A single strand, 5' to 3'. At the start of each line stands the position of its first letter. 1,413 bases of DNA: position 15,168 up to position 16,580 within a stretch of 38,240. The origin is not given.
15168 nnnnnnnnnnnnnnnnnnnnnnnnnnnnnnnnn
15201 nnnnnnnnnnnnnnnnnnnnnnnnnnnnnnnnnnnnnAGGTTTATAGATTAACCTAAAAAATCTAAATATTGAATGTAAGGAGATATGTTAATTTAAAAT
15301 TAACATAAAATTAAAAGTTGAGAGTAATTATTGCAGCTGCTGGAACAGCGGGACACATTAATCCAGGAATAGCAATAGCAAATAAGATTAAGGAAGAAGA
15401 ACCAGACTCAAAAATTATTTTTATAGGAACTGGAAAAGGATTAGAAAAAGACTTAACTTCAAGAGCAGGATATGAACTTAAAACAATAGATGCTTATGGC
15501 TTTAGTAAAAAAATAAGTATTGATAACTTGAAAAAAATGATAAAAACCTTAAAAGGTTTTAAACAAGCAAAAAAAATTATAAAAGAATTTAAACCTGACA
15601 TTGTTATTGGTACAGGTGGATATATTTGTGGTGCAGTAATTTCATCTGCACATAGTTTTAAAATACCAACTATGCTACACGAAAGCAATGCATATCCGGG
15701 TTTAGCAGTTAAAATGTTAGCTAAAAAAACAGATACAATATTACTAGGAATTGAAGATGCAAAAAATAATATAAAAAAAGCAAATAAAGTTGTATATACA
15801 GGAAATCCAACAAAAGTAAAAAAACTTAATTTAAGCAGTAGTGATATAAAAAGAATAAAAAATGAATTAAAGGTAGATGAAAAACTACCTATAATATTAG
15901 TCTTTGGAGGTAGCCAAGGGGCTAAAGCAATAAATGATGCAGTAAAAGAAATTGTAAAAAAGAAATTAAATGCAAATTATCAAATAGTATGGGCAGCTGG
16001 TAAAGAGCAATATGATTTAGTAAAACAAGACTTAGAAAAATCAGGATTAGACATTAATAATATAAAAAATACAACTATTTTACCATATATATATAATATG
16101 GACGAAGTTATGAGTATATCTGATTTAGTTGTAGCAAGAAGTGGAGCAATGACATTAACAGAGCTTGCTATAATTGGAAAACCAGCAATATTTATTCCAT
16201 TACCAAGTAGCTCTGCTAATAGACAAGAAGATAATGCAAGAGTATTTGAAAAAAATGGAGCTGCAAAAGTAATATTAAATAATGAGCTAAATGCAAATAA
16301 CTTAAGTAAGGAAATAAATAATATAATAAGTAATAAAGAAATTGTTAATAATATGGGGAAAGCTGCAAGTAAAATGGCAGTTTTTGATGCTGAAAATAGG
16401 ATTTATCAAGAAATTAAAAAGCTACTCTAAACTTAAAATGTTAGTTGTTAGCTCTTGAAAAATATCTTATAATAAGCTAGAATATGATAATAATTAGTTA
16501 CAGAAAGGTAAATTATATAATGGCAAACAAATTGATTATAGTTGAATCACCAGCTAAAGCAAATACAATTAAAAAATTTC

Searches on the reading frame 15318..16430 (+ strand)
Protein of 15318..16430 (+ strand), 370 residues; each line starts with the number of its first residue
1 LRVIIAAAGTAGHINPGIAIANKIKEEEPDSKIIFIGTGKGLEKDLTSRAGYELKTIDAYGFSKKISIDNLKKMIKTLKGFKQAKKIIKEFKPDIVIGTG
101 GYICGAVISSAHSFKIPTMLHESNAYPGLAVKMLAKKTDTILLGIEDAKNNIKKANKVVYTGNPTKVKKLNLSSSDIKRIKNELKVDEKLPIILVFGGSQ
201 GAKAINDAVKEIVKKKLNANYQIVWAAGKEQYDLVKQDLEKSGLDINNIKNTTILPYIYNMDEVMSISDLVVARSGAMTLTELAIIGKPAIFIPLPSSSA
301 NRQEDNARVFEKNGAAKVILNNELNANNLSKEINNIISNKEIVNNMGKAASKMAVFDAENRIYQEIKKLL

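Call 21: search_protein_families(library=pfam, proteins=[window:15318-16430:+], max_evalue=0.001)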
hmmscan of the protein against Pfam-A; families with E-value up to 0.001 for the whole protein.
window:15318-16430:+ (370 aa): 4 families
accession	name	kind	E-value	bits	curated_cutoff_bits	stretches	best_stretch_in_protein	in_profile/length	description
PF04101.22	Glyco_tran_28_C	-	1.1e-40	139.8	22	1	192-361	1-165/166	Glycosyltransferase family 28 C-terminal domain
PF03033.26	Glyco_transf_28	-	5.3e-34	117.7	26.2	1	3-141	1-137/139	Glycosyltransferase family 28 N-terminal domain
PF00534.26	Glycos_transf_1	-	2e-05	24.7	26.4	1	177-352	2-171/172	Glycosyl transferases group 1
PF09936.14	Methyltrn_RNA_4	-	0.0003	21.1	22.6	0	21-59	123-160/182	SAM-dependent RNA methyltransferase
